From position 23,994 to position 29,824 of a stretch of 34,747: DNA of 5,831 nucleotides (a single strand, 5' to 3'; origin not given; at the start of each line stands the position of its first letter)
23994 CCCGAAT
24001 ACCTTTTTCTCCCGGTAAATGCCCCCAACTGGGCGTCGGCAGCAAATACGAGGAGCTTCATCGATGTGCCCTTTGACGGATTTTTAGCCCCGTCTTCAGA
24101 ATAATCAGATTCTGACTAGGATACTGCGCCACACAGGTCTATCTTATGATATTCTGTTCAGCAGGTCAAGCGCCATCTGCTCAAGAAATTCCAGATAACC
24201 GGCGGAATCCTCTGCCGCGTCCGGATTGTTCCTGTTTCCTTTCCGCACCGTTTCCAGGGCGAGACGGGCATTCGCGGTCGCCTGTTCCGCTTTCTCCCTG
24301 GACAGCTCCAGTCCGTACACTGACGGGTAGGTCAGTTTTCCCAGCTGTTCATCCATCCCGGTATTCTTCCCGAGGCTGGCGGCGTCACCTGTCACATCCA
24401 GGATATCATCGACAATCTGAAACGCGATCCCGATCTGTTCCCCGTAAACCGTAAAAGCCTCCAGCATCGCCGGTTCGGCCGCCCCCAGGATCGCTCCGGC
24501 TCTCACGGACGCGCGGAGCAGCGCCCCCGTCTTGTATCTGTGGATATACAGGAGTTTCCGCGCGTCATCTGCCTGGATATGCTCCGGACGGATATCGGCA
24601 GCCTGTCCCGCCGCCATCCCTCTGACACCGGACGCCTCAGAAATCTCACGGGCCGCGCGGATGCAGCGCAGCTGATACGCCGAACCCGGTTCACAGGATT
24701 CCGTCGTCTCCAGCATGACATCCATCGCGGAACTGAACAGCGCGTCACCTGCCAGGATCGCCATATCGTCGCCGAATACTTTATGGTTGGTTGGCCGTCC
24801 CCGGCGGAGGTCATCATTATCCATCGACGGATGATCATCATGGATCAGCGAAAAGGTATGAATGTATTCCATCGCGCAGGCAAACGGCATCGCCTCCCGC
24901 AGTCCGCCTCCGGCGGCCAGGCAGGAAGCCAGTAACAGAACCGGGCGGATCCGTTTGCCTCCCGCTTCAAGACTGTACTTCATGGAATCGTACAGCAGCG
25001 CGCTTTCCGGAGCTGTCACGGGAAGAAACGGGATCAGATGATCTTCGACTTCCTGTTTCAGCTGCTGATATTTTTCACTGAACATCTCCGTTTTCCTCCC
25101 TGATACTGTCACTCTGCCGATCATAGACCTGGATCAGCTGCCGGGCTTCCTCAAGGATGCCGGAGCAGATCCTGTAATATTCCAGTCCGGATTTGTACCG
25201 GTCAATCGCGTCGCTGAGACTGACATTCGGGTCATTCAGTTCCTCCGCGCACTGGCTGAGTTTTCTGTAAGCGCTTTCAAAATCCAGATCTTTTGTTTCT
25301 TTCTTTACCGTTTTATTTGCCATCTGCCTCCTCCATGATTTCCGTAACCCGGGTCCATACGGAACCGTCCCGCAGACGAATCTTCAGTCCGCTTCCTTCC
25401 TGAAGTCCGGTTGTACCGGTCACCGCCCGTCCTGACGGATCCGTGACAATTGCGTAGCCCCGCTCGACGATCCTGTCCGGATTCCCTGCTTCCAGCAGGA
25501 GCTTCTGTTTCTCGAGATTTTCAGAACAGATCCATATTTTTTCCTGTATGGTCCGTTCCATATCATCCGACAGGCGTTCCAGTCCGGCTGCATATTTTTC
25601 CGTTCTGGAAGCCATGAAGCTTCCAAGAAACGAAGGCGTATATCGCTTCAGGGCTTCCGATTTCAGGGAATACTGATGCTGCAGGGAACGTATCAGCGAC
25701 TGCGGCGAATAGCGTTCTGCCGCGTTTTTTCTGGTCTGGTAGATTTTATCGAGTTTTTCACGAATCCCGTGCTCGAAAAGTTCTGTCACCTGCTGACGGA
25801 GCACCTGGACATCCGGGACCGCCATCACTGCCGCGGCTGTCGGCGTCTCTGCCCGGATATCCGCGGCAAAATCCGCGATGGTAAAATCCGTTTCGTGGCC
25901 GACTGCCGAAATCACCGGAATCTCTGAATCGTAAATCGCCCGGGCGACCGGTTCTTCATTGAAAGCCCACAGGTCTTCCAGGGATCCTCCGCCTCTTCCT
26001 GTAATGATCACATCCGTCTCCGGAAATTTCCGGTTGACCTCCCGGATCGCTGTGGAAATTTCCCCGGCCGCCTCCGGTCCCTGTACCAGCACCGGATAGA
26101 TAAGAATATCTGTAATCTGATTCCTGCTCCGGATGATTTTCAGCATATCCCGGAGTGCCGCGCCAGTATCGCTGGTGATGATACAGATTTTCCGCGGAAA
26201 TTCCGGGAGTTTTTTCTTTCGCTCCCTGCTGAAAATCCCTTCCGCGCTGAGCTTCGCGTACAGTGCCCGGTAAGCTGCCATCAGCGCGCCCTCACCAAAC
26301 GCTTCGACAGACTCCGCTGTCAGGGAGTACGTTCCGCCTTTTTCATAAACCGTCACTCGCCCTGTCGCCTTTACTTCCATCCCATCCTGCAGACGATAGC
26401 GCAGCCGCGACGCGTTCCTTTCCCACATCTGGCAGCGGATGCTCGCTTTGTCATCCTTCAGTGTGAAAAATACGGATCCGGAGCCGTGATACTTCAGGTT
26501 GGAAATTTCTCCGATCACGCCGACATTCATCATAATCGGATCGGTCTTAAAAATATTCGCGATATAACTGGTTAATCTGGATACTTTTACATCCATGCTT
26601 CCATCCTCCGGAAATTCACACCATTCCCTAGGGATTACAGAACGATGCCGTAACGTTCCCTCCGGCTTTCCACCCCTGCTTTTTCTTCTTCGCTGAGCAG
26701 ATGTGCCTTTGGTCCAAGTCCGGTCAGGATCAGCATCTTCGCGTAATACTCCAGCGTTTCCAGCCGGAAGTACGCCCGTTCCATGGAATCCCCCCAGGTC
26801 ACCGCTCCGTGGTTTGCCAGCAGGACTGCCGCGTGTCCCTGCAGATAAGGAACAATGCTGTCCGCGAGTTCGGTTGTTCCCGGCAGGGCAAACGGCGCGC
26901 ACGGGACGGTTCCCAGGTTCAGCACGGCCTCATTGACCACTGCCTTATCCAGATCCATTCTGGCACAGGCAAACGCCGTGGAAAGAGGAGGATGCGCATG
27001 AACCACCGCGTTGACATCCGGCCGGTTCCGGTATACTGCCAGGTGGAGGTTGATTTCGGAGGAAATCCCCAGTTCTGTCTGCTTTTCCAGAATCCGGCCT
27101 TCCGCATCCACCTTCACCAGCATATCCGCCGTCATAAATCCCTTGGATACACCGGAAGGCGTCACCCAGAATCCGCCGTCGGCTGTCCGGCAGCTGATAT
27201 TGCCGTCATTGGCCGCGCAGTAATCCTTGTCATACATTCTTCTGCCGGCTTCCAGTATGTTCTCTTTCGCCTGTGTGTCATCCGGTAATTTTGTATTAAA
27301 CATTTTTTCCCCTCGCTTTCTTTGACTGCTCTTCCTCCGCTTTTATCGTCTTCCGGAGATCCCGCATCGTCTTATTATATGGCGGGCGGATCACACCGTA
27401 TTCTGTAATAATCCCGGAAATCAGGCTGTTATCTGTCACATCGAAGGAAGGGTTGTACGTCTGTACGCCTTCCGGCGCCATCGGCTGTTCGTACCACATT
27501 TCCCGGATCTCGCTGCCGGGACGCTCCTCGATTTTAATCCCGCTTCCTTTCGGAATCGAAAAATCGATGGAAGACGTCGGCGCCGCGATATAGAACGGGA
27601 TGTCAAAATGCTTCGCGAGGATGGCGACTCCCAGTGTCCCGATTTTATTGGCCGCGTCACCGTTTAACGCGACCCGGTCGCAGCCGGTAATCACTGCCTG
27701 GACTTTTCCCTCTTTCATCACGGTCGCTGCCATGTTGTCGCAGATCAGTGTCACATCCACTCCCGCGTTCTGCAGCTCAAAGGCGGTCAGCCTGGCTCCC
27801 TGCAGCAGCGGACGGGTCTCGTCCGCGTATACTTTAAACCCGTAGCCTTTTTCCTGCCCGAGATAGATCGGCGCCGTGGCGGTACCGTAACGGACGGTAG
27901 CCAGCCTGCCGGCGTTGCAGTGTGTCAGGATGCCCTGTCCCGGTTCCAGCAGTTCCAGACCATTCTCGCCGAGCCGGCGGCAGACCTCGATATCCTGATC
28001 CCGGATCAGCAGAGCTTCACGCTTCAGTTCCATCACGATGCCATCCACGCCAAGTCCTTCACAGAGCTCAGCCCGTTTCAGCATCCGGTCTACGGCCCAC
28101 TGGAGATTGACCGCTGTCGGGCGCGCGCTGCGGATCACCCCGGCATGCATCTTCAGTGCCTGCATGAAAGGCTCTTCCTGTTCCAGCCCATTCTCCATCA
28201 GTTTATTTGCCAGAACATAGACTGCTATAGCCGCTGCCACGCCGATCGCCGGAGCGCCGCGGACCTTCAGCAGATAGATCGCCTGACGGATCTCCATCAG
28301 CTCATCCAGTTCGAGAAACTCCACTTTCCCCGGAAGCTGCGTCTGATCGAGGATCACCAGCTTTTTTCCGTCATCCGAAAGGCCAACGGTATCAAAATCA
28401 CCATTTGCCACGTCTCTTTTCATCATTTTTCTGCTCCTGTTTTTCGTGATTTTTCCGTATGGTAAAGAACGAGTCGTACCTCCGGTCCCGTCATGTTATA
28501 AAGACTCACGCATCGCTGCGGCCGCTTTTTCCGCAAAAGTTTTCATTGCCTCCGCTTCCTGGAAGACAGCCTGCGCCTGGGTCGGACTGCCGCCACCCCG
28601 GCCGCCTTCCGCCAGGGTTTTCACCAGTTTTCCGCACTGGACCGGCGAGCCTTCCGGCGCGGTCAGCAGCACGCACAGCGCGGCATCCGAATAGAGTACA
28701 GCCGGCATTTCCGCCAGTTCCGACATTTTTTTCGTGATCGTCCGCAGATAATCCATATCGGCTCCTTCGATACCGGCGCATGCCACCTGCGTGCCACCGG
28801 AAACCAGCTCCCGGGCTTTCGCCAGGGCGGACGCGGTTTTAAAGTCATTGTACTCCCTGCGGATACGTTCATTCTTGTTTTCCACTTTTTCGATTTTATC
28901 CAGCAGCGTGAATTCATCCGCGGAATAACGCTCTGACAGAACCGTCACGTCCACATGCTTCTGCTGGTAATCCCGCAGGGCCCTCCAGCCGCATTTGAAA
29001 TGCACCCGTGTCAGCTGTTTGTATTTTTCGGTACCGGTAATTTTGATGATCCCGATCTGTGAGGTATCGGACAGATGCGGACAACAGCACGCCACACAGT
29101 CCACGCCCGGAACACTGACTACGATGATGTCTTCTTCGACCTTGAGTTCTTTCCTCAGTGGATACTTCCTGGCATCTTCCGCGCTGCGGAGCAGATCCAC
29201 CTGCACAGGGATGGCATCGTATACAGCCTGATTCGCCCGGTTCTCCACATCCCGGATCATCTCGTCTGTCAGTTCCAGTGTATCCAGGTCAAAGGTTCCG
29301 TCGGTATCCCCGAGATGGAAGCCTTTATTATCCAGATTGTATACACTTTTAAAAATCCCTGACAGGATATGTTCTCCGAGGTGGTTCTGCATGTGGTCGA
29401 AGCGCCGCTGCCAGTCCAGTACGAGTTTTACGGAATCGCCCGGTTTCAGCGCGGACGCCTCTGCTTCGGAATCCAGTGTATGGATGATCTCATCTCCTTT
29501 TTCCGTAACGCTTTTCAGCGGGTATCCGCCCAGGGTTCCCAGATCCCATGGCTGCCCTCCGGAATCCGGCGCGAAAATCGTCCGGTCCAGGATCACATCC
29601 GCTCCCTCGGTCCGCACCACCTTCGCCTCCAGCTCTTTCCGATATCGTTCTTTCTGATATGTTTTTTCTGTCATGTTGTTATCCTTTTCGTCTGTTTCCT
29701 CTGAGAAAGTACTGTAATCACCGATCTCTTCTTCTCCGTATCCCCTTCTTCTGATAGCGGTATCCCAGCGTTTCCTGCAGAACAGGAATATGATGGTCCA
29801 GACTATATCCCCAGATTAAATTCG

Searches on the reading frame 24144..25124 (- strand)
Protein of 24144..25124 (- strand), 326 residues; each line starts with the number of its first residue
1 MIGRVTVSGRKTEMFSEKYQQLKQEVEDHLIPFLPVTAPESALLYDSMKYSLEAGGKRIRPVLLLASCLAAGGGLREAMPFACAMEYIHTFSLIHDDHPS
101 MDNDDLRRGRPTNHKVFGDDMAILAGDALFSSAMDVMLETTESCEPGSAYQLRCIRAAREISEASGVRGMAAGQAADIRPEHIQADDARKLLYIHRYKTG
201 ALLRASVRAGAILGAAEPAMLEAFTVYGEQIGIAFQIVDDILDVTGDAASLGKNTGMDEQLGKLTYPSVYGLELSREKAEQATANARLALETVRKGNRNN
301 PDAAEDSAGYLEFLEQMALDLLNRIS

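Call 4: search_protein_families(library=pfam, proteins=[window:24144-25124:-])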
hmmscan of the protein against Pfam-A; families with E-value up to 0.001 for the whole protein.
window:24144-25124:- (326 aa): 1 family
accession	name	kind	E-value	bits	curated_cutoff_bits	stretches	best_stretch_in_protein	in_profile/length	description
PF00348.22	polyprenyl_synt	-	2.1e-59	201.2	27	1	43-283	3-231/251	Polyprenyl synthetase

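Call 5: search_protein_families(library=ncbifam, proteins=[window:24144-25124:-])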
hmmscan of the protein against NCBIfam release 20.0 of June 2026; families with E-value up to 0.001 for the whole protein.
window:24144-25124:- (326 aa): 16 families
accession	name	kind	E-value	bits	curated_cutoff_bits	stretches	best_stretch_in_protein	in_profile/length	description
NF045485.1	FPPsyn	subfamily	5.2e-92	308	275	1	20-296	2-272/288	farnesyl diphosphate synthase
NF045685.1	GGPPSynCrtE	equivalog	3.6e-87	292.1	460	1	19-293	7-274/293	geranylgeranyl diphosphate synthase CrtE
NF007877.0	PRK10581.1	equivalog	1.7e-67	227.7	321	1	15-298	3-282/299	(2E,6E)-farnesyl diphosphate synthase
NF040698.1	IdsA_Meth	equivalog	9e-62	209.2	468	1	20-280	8-258/328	short chain isoprenyl diphosphate synthase IdsA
NF041169.1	f2_encap_cargo4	exception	9.5e-62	209.2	450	1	53-285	47-266/334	family 2 encapsulin nanocompartment cargo protein polyprenyl transferase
NF041003.1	GGPP_syn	equivalog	1.3e-48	165.8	500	1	16-280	3-255/326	geranylgeranyl diphosphate synthase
NF040789.2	gerfarn_diphsyn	equivalog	1.6e-40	139.4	560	1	18-323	10-315/345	geranylfarnesyl diphosphate synthase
TIGR02749.1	prenyl_cyano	equivalog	4.5e-38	131.1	383.2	2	196-275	171-250/322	solanesyl diphosphate synthase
NF045549.1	GGPPsyn_IdsB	equivalog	9.4e-38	130.1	475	1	54-281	63-278/346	geranylgeranyl diphosphate synthase IdsB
TIGR02748.1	GerC3_HepT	equivalog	7.9e-37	127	456.55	1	40-280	27-251/319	heptaprenyl diphosphate synthase component II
NF008140.0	PRK10888.1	equivalog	1.6e-30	106.6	412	1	46-291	34-260/323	octaprenyl diphosphate synthase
NF045628.1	HxpDPsynlarge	equivalog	4.4e-29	101.5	500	2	38-137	17-114/311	hexaprenyl-diphosphate synthase large subunit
NF042417.1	NPPPS_Mycobact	equivalog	8.1e-29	100.7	600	1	42-278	42-262/335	nonaprenyl/(2E,6E)-farnesyl/geranylgeranyl diphosphat synthase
NF040627.1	GFPS_Meth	equivalog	1.5e-26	93.5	600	1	47-286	31-246/285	geranylfarnesyl diphosphate synthase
NF042416.1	GFPPS_Mycobact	equivalog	1.3e-20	73.7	600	1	53-288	39-283/350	bifunctional (2E,6E)-farnesyl/geranyl diphosphate synthase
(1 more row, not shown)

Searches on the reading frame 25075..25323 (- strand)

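Call 4: search_protein_families(library=pfam, proteins=[window:25075-25323:-])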
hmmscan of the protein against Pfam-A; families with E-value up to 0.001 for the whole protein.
window:25075-25323:- (82 aa): 1 family
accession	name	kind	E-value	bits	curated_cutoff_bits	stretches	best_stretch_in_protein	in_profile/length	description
PF02609.21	Exonuc_VII_S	-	3e-11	43.6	24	1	15-65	1-51/52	Exonuclease VII small subunit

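Call 5: search_protein_families(library=ncbifam, proteins=[window:25075-25323:-])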
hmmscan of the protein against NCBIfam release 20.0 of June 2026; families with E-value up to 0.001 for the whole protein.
window:25075-25323:- (82 aa): 14 families
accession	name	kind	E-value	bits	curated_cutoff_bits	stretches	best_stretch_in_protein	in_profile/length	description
TIGR01280.1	xseB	equivalog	8.2e-12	45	35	1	14-66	1-53/57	exodeoxyribonuclease VII small subunit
NF010672.0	PRK14069.1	equivalog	4.3e-10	39.8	123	1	10-69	4-64/95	exodeoxyribonuclease VII small subunit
NF002140.0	PRK00977.1-4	equivalog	4.9e-10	39.1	71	1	8-77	5-74/81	exodeoxyribonuclease VII small subunit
NF010666.0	PRK14063.1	equivalog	1.2e-07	31.7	111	1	8-66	2-60/78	exodeoxyribonuclease VII small subunit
NF002141.0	PRK00977.1-5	equivalog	1.5e-07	31.2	92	1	7-70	15-78/93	exodeoxyribonuclease VII small subunit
NF002139.0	PRK00977.1-3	equivalog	7.5e-07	29.2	68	1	4-66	4-66/84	exodeoxyribonuclease VII small subunit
NF002137.0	PRK00977.1-1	equivalog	1.4e-06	28.1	94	1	6-70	2-66/80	exodeoxyribonuclease VII small subunit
NF010668.0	PRK14065.1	equivalog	2.2e-06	28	149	1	6-60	18-72/86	exodeoxyribonuclease VII small subunit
NF010669.0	PRK14066.1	equivalog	1.8e-05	24.9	113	1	15-72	6-63/76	exodeoxyribonuclease VII small subunit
NF010667.0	PRK14064.1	equivalog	1.9e-05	24.9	134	1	10-62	3-55/75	exodeoxyribonuclease VII small subunit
NF002138.0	PRK00977.1-2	equivalog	3.1e-05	23.7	77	1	10-68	3-62/77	exodeoxyribonuclease VII small subunit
NF010670.0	PRK14067.1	equivalog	3.6e-05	23.4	107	1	7-67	2-62/81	exodeoxyribonuclease VII small subunit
NF010673.0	PRK14070.1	equivalog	5.6e-05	23.1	119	1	13-64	1-53/75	exodeoxyribonuclease VII small subunit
NF010671.0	PRK14068.1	equivalog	9.9e-05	22.4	95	1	14-65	7-58/76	exodeoxyribonuclease VII small subunit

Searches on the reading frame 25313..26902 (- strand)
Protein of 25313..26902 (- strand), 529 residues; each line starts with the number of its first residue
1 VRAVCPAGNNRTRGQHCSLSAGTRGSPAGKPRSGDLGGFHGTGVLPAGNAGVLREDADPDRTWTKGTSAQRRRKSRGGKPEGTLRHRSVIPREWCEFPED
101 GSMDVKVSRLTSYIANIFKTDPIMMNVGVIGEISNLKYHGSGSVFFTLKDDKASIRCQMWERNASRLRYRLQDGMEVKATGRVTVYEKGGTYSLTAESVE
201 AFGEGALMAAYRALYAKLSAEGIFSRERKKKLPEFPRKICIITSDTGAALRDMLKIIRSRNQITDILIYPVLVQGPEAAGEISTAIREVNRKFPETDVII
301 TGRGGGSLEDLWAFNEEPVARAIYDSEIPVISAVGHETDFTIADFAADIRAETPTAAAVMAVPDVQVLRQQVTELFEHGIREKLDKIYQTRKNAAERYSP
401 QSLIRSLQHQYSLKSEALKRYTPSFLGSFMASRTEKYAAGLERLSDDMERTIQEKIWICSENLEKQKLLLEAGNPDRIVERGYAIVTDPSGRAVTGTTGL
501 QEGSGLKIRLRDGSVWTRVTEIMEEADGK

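Call 4: search_protein_families(library=pfam, proteins=[window:25313-26902:-])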
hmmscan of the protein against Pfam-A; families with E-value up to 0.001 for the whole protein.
window:25313-26902:- (529 aa): 3 families
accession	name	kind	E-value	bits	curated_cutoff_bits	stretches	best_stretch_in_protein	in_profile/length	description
PF02601.20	Exonuc_VII_L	-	1.1e-83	281.8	35.9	1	223-515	1-312/315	Exonuclease VII, large subunit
PF13742.12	tRNA_anti_2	-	1e-26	93.4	27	1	106-199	2-94/95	OB-fold nucleic acid binding domain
PF01336.31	tRNA_anti-codon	-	5.2e-13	49.2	27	1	129-200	3-73/75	OB-fold nucleic acid binding domain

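Call 5: search_protein_families(library=ncbifam, proteins=[window:25313-26902:-])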
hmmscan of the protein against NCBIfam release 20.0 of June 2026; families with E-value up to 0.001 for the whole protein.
window:25313-26902:- (529 aa): 1 family
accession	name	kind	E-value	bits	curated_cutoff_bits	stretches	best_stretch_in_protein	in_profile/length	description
TIGR00237.1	xseA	equivalog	4.3e-128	427.8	180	1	106-519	1-388/389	exodeoxyribonuclease VII large subunit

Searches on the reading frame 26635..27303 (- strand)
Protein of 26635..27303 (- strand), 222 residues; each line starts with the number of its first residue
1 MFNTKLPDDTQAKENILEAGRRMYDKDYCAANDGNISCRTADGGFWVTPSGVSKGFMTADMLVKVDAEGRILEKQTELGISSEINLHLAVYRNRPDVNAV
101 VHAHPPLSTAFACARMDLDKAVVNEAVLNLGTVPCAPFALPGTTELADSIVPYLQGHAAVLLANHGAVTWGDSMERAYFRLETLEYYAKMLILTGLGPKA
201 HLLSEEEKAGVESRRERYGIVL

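Call 4: search_protein_families(library=pfam, proteins=[window:26635-27303:-])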
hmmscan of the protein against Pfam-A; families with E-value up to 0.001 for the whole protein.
window:26635-27303:- (222 aa): 1 family
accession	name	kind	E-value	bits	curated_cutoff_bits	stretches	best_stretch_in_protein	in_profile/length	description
PF00596.27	Aldolase_II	-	1e-54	185.7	22.2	1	15-191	2-182/183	Class II Aldolase and Adducin N-terminal domain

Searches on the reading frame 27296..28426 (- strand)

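Call 4: search_protein_families(library=pfam, proteins=[window:27296-28426:-])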
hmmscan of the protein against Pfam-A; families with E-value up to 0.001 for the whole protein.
window:27296-28426:- (376 aa): 1 family
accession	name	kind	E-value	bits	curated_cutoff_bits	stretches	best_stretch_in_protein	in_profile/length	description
PF01008.23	IF-2B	-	6.5e-72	242.5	22.4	1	54-348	1-280/280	Initiation factor 2 subunit family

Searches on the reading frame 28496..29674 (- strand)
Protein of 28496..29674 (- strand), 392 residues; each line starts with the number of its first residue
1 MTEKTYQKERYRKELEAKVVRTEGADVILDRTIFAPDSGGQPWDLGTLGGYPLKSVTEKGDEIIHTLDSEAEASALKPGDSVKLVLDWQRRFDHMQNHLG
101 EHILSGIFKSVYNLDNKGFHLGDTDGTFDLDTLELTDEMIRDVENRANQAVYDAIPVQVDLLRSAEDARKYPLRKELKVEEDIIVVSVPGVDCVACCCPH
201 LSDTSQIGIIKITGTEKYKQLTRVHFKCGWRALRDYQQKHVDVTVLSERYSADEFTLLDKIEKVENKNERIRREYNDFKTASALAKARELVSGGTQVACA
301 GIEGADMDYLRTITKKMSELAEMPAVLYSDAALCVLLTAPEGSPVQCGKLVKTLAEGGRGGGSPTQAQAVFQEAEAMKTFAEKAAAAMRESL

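Call 45: search_protein_families(library=pfam, proteins=[window:28496-29674:-], max_evalue=0.00001)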
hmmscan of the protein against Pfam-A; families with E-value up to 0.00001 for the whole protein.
window:28496-29674:- (392 aa): 2 families
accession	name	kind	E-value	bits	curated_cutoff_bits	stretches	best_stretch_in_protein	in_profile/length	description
PF01411.24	tRNA-synt_2c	-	4.2e-07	29.3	30.3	1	11-90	471-552/552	tRNA synthetases class II (A)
PF07973.19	tRNA_SAD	-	7.3e-07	29.5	24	1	185-224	3-43/44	Threonyl and Alanyl tRNA synthetase second additional domain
